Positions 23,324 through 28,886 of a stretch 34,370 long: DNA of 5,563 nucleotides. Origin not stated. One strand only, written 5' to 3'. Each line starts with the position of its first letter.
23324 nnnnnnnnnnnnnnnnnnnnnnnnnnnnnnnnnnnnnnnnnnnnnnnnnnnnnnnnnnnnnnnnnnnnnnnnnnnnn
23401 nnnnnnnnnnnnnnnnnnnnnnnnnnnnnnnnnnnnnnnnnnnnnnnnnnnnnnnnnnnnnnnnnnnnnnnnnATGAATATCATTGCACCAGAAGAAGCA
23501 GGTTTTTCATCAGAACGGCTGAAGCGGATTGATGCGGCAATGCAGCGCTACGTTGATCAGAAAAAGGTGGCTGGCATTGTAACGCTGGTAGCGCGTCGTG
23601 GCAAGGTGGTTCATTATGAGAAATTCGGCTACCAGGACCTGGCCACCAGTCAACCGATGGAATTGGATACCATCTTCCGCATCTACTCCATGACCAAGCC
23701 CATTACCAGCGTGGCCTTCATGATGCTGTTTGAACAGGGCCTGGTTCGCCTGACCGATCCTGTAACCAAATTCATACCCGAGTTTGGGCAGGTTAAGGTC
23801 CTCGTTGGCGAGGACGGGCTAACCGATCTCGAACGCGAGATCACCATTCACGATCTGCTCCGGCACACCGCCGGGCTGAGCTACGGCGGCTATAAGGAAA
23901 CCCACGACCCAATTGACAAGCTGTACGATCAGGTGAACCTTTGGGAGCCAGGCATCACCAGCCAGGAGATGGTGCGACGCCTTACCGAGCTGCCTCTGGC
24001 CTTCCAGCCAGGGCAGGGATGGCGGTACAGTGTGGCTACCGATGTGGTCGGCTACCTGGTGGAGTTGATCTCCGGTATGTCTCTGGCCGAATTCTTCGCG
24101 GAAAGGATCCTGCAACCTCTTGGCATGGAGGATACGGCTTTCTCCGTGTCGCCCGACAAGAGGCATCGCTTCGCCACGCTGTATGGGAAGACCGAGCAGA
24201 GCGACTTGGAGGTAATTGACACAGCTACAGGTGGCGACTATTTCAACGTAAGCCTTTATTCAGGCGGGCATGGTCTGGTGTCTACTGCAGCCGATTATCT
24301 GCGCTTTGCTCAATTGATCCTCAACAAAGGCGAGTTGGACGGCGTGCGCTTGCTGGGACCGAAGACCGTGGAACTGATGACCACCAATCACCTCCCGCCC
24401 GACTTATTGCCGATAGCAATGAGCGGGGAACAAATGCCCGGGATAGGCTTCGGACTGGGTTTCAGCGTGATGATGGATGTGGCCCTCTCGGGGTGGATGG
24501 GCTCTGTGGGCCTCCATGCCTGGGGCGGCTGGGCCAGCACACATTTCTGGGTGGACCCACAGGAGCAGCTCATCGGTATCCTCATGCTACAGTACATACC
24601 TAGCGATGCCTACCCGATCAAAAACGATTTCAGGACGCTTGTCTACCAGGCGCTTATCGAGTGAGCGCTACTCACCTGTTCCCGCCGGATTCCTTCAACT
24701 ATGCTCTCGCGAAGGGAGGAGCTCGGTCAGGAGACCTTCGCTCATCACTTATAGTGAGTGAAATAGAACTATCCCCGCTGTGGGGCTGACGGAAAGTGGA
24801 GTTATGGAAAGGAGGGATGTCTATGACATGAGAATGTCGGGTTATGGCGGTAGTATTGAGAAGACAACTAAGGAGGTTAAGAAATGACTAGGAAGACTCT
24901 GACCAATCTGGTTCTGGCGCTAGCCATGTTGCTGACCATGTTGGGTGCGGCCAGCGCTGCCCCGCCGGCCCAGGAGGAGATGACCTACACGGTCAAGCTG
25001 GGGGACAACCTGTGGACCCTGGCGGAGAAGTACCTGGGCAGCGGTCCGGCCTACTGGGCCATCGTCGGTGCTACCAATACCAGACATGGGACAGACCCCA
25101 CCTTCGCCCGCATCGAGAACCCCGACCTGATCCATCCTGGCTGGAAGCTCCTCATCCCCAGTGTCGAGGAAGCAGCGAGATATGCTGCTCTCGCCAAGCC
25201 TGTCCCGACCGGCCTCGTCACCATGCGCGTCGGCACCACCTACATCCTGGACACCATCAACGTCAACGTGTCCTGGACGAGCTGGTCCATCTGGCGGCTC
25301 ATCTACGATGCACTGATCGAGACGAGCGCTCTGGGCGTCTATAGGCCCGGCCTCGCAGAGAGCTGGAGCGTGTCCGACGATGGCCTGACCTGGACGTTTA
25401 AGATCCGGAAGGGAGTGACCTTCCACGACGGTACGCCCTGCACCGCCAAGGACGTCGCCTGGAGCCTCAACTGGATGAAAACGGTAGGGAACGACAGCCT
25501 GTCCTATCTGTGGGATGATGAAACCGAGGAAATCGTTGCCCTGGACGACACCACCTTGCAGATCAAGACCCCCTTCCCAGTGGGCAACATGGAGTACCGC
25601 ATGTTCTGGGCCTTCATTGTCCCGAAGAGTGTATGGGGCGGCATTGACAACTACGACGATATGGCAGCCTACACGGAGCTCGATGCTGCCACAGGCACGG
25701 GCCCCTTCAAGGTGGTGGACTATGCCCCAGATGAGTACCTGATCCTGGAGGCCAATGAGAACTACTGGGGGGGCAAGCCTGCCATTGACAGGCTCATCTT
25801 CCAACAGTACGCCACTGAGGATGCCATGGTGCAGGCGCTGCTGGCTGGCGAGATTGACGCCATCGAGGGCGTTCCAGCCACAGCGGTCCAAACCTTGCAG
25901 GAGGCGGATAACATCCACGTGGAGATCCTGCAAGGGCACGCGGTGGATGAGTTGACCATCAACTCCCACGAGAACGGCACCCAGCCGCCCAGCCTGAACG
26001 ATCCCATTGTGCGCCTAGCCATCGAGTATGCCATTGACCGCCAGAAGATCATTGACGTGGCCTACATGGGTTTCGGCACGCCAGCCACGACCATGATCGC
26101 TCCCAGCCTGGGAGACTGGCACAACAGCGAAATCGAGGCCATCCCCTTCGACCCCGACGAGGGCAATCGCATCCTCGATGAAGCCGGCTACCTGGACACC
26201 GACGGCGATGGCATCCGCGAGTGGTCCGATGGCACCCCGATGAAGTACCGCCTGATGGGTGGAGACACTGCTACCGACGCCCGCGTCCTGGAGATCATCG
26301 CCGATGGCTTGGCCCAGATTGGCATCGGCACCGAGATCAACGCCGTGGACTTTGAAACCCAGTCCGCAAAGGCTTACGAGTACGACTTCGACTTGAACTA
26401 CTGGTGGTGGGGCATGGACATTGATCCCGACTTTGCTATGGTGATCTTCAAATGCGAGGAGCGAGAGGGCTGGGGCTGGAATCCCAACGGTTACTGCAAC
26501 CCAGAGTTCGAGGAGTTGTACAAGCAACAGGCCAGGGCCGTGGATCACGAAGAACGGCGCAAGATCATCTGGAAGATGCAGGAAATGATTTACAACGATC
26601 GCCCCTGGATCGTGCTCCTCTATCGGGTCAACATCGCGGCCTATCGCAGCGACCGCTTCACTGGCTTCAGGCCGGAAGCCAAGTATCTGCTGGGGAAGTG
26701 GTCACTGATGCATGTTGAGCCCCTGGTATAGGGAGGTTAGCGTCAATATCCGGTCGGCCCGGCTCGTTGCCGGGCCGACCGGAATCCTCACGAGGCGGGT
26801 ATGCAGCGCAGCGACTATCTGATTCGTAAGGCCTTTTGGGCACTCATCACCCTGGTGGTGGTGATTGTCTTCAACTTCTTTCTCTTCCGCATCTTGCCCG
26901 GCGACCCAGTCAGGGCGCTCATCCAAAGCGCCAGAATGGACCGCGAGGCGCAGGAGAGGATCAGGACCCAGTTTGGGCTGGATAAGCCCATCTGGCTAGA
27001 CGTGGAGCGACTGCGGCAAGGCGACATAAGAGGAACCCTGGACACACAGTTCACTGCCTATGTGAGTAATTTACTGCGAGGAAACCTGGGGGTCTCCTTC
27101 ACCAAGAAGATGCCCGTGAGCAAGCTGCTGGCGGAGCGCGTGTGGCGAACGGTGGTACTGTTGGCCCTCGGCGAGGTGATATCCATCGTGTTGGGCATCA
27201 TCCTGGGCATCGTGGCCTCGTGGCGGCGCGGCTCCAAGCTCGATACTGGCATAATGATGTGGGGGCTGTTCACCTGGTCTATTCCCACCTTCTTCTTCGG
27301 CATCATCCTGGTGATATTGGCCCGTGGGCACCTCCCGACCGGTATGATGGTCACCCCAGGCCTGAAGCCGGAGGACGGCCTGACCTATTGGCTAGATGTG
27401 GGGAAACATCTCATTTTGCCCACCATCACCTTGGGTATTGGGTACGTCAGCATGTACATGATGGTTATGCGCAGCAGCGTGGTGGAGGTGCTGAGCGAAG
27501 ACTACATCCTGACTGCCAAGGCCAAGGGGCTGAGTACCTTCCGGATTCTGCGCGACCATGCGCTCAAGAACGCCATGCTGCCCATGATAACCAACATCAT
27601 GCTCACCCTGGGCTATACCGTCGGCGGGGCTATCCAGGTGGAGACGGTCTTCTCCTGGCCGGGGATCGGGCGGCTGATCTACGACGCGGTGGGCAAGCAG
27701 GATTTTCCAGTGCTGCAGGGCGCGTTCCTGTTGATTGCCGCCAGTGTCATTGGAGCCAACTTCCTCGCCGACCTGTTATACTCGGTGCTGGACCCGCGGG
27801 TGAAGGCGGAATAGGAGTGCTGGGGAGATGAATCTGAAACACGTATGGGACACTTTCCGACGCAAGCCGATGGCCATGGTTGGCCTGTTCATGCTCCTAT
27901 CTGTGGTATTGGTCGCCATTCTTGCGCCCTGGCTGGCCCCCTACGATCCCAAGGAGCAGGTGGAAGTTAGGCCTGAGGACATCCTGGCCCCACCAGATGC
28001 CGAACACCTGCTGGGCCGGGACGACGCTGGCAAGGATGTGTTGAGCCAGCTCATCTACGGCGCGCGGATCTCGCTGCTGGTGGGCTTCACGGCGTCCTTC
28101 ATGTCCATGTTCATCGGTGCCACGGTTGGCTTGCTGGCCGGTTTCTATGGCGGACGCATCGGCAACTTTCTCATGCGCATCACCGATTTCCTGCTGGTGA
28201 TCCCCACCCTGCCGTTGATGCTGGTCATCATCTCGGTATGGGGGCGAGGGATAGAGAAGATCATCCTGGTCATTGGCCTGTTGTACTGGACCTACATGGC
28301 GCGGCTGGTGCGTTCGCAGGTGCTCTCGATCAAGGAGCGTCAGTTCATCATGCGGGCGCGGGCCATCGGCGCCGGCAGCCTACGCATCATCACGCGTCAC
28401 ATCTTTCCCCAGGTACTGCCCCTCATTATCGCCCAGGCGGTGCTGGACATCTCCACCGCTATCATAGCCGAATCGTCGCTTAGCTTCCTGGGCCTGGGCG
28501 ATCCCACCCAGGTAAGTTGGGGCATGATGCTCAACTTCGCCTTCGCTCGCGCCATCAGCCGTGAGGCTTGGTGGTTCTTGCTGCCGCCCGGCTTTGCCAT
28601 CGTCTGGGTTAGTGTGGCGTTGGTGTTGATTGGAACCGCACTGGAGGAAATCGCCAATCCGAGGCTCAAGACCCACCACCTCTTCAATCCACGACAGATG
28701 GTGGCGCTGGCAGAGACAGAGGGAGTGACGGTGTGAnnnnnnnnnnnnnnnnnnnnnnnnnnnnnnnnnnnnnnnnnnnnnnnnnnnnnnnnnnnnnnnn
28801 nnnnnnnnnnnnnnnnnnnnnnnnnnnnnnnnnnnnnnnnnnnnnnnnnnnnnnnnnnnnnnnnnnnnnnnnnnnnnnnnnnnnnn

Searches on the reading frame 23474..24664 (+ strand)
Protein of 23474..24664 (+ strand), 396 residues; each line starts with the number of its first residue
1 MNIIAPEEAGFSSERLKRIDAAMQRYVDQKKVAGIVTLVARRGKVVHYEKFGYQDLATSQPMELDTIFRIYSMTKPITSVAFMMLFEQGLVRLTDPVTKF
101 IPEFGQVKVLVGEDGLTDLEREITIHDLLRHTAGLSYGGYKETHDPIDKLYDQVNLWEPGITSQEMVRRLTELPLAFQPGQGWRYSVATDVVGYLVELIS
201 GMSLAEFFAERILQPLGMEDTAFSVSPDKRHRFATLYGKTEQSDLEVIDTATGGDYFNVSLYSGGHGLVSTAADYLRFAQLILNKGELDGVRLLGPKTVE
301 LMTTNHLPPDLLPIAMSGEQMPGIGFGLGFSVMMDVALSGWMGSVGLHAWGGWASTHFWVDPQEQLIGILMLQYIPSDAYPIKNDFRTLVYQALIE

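Call 3: search_protein_families(library=pfam, proteins=[window:23474-24664:+])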
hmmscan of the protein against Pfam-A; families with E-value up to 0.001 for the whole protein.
window:23474-24664:+ (396 aa): 1 family
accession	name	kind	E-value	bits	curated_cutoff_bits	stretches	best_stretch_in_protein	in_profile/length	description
PF00144.29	Beta-lactamase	-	1e-69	235.7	27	1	19-377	1-313/329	Beta-lactamase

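Call 4: search_protein_families(library=ncbifam, proteins=[window:23474-24664:+])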
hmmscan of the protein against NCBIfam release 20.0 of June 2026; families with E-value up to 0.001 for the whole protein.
window:23474-24664:+ (396 aa): 42 families (the best 25 are shown)
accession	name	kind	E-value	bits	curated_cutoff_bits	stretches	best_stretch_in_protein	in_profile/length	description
NF052559.1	MthAcHydAcmB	equivalog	6.8e-60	202.9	550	1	17-392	8-390/391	methyl acetate hydrolase AcmB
NF002968.0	PRK03642.1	equivalog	3.2e-25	88.8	385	1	5-373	29-393/432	penicillin binding protein PBP4B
NF007943.0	PRK10662.1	equivalog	1.3e-21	76.7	266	1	19-256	37-257/380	D-alanyl-D-alanine-carboxypeptidase/endopeptidase AmpH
NF038269.1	lipase_LipE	equivalog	1.5e-16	60.5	750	1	57-369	77-377/407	lipase LipE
NF033085.1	bla_class_C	equivalog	6.5e-15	54.8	415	2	17-106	6-94/356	class C beta-lactamase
NF000185.2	BlaEC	exception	1.2e-12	47.5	850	1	23-105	32-113/377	BlaEC family class C beta-lactamase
NF052353.1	EstBLacLipLMycb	equivalog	9.8e-12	44.5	650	1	34-145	41-141/420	esterase/beta-lactamase LipL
NF012173.1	CMY2-MIR-ACT-EC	exception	1.7e-11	43.5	680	1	21-105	34-117/380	CMY2/MIR/ACT/EC family class C beta-lactamase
NF009622.0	PRK13128.1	equivalog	2.7e-11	42.7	443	1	16-105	6-94/518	D-aminopeptidase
NF045671.1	blaPNC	exception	5.2e-11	42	750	1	18-284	48-277/401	PNC family class C beta-lactamase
NF038238.1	blaBUT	exception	5.5e-11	42.2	850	1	21-237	36-225/383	BUT family class C beta-lactamase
NF012102.1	blaDHA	exception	7.2e-11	41.8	800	1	18-282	30-256/379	DHA family class C beta-lactamase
NF033569.1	blaLHK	exception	2.2e-10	40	850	1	19-101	41-122/390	LHK family class C beta-lactamase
NF000385.4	blaACT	exception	7.4e-10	38.4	810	1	23-104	36-116/380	ACT family cephalosporin-hydrolyzing class C beta-lactamase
NF040478.1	blaLAQ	exception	1.6e-09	37.2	850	1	22-105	34-116/380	LAQ family class C beta-lactamase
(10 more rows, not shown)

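Call 26: search_solved_structures(query=window:23474-24664:+, max_evalue=1e-20)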
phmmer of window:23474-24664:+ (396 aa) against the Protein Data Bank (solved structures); distinct sequences matched with E-value up to 1e-20: 23.
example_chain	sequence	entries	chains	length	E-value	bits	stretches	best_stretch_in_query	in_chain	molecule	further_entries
7pp3_A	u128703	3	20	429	1.1e-100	340.5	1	9-395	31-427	Esterase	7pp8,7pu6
7uda_A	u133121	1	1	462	4.4e-94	318.8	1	6-394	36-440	Beta-lactamase domain-containing protein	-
7u1b_A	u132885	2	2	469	4.4e-94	318.8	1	6-394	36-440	Beta-lactamase domain-containing protein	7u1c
4ivi_A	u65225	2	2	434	7.4e-89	301.6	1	5-393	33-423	Carboxylesterase | Carboxylesterases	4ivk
5zwr_B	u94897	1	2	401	2e-55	191.6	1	23-388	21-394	Est-Y29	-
5zwv_B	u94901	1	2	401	2.9e-55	191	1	23-388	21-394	Est-Y29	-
4p6b_A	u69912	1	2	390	3e-55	191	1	23-388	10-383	Est-Y29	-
4p85_A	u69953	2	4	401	3.2e-55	190.9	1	23-388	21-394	Est-Y29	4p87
5zwq_A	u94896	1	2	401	3.2e-55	190.9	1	23-388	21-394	Est-Y29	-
1ci8_A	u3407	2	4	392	3.2e-38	134.9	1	16-372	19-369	PROTEIN (CARBOXYLESTERASE)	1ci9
7atl_AAA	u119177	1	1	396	2.2e-36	128.9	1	16-370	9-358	Esterase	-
6kjc_A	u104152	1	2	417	2.5e-32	115.5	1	11-379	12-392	Pc15g00720 protein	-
6kje_B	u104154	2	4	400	1.4e-31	113.1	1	19-379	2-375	Pc15g00720 protein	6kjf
6kjd_B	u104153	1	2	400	3.6e-31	111.7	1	19-379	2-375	Pc15g00720 protein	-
6kjh_A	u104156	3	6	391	1.6e-24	89.8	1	11-334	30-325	Putative beta-lactamase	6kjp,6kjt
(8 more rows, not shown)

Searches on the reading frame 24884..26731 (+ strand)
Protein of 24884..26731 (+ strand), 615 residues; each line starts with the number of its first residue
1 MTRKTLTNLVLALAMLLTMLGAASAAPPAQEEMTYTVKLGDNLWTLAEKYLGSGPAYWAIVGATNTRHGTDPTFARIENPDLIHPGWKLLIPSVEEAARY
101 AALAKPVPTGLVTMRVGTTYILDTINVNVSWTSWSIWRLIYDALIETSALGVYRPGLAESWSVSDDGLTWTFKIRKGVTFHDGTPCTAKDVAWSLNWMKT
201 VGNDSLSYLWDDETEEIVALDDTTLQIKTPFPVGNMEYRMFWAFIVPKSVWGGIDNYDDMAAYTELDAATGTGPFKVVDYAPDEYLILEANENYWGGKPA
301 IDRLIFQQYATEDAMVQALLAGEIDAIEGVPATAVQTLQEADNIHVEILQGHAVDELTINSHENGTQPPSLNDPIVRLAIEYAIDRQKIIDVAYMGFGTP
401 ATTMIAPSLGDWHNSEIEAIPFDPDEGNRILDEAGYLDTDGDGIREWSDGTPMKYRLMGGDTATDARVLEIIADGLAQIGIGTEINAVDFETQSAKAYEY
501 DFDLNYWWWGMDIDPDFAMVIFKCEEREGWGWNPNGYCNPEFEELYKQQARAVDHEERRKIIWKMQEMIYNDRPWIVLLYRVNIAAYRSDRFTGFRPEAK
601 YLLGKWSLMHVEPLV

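Call 3: search_protein_families(library=pfam, proteins=[window:24884-26731:+])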
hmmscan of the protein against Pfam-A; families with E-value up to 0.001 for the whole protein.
window:24884-26731:+ (615 aa): 2 families
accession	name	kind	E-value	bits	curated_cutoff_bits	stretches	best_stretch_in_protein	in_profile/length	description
PF00496.27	SBP_bac_5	-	7.5e-92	308.7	32.4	1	153-520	2-358/368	Bacterial extracellular solute-binding proteins, family 5 Middle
PF01476.26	LysM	-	4.3e-05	23.8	20.9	0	35-50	1-16/43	LysM domain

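Call 4: search_protein_families(library=ncbifam, proteins=[window:24884-26731:+])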
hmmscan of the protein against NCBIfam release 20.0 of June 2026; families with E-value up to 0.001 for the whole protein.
window:24884-26731:+ (615 aa): 15 families
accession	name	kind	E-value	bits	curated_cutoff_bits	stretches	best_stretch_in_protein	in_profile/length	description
NF045467.1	Opp4A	equivalog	6.1e-58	196.4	650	1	132-596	58-542/556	oligopeptide ABC transporter substrate-binding protein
TIGR02294.1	nickel_nikA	equivalog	1.8e-55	188.4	393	1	135-561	30-453/501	nickel ABC transporter substrate-binding protein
NF047575.1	opine_bind_CntA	exception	6.8e-43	147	800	1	125-560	50-484/535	staphylopine-dependent metal ABC transporter substrate-binding lipoprotein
NF045468.1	Opp5A_nikA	equivalog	4.6e-42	144.1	600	1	141-599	45-476/488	nickel ABC transporter substrate-binding protein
NF011942.0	PRK15413.1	equivalog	7.3e-39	133.8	594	1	154-595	72-496/512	glutathione ABC transporter substrate-binding protein GsiB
NF043070.1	DppA_dipep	equivalog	6.5e-36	124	1005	1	140-577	60-502/535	dipeptide ABC transporter periplasmic-binding protein DppA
NF011689.0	PRK15109.1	equivalog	6.2e-32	111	560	1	140-590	65-519/547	ABC transporter substrate-binding protein SapA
TIGR04028.1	SBP_KPN_01854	hypoth_equivalog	6.7e-27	94.2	468.5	1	154-573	45-472/509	TIGR04028 family ABC transporter substrate-binding protein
NF011684.0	PRK15104.1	equivalog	4.9e-20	71.7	947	1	136-584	65-514/543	oligopeptide ABC transporter substrate-binding protein OppA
NF007287.0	PRK09755.1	equivalog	2.7e-11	43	1098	2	139-203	62-124/535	ABC transporter substrate-binding protein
NF008399.0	PRK11198.1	equivalog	2.5e-07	31.2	134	1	25-93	88-147/149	peptidoglycan-binding protein LysM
TIGR02899.1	spore_safA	subfamily_domain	1.1e-05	25.2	67.85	0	76-93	27-44/44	SafA/ExsA family spore coat assembly protein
NF010723.1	PRK14125.1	equivalog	2.9e-05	23.9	60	1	9-50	9-50/87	cell division suppressor protein YneA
NF043077.1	MMSYN1_0169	equivalog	5.9e-05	21.7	650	0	139-179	67-107/896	oligopeptide ABC transporter substrate-binding protein OppA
NF010149.0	PRK13626.1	equivalog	0.00044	19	476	1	138-304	148-299/552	HTH-type transcriptional regulator SgrR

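Call 35: search_solved_structures(query=window:24884-26731:+, max_evalue=1e-20)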
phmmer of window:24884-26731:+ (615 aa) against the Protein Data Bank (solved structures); distinct sequences matched with E-value up to 1e-20: 62 (the best 60 are shown).
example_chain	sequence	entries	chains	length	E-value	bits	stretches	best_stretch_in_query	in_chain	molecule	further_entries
5isu_A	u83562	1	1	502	6.3e-39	136.8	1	153-581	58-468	Lmo0135 protein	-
1dpp_A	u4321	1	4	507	2.9e-36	128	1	140-580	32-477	DIPEPTIDE BINDING PROTEIN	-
8z1y_F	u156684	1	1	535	3.5e-36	127.7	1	140-580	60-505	Dipeptide-binding protein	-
8z1z_F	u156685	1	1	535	3.5e-36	127.7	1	140-580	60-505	Dipeptide-binding protein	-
8efz_A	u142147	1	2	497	7.4e-36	126.6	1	140-575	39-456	Extracellular solute-binding protein family 5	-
1dpe_A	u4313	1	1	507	1.2e-35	125.9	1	140-580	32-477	DIPEPTIDE-BINDING PROTEIN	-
3m8u_A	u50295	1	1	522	1.3e-35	125.8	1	269-589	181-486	Heme-binding protein A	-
1xoc_A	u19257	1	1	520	1.5e-35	125.6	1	111-606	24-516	Oligopeptide-binding protein appA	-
1uqw_A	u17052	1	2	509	3.8e-35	124.3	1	114-595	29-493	PUTATIVE BINDING PROTEIN YLIB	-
7kz8_A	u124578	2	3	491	1.6e-34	122.3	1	130-587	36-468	Peptide/nickel transport system substrate-binding protein AapF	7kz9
6ofq_A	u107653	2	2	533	2.1e-33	118.5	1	139-589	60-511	Heme-binding protein A / AI-2 binding protein A | Heme-binding protein A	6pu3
5f1q_A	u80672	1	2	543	3.4e-33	117.8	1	140-579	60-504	Periplasmic dipeptide transport protein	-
9t0v_A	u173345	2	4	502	4.1e-33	117.6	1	138-517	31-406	Nickel-binding periplasmic protein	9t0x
8spm_A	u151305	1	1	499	4.5e-33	117.4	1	138-517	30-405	Nickel ABC transporter, nickel/metallophore periplasmic binding protein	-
3mzb_A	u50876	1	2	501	4.6e-33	117.4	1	138-517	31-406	Nickel-binding periplasmic protein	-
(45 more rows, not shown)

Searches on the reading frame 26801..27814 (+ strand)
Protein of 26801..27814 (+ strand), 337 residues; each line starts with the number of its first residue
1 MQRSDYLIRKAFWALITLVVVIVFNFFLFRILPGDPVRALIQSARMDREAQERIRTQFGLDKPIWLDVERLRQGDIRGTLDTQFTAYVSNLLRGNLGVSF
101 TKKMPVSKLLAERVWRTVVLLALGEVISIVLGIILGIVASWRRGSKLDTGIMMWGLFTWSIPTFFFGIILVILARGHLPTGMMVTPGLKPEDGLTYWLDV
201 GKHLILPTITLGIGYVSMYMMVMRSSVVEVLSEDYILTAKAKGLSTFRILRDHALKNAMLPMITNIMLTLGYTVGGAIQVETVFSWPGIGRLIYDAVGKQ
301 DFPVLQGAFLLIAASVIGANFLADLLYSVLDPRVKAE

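Call 6: search_protein_families(library=pfam, proteins=[window:26801-27814:+])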
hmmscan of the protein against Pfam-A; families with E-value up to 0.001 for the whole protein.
window:26801-27814:+ (337 aa): 2 families
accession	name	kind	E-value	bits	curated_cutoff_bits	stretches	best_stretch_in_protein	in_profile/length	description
PF00528.27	BPD_transp_1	-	1.5e-42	145.9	26.4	1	132-335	1-183/184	Binding-protein-dependent transport system inner membrane component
PF19300.4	BPD_transp_1_N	-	1.1e-09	38.9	23.8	1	6-120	4-113/114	Binding-prot-dependent transport system membrane comp, N-term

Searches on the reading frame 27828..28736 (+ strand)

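Call 6: search_protein_families(library=pfam, proteins=[window:27828-28736:+])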
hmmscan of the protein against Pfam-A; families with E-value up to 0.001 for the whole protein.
window:27828-28736:+ (302 aa): 2 families
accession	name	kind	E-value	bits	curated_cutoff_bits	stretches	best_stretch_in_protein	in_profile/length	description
PF00528.27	BPD_transp_1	-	5.2e-27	95.2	26.4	1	97-281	1-183/184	Binding-protein-dependent transport system inner membrane component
PF12911.12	OppC_N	-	4.9e-16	58.8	23.9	1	4-56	4-53/53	N-terminal TM domain of oligopeptide transport permease C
